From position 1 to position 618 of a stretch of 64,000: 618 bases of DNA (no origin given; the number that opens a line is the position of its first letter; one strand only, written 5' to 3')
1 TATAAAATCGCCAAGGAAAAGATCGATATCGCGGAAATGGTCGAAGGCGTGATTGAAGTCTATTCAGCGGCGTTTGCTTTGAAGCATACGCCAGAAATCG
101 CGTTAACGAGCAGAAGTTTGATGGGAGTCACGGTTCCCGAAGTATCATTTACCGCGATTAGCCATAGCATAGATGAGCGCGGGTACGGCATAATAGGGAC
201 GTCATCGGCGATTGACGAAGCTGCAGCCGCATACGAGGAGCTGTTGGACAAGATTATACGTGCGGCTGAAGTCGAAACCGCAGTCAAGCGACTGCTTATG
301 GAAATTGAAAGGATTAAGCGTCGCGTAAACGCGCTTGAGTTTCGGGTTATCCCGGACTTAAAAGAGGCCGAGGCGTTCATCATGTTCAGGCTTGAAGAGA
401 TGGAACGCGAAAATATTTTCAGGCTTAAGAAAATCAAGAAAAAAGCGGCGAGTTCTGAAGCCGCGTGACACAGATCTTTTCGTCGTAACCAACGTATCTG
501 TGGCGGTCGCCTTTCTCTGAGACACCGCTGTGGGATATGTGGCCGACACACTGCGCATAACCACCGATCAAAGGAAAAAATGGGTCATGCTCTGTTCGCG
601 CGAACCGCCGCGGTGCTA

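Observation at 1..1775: Two A/V-type ATPase D-subunit genes arranged tail to tail, pointing to a second rotary ATPase operon entering the window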

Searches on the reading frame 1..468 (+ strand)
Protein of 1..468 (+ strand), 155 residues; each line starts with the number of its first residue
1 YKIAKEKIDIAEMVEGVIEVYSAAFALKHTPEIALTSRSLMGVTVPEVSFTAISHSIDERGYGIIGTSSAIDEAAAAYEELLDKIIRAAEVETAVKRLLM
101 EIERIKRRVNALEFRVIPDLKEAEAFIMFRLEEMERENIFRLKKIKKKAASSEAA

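Call 6: search_protein_families(library=pfam, proteins=[window:1-468:+])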
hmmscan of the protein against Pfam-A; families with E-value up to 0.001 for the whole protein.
window:1-468:+ (155 aa): 1 family
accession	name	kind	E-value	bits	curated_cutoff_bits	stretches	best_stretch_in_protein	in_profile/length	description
PF01813.22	ATP-synt_D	-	1e-38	133.6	25.7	1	2-147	49-196/196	ATP synthase subunit D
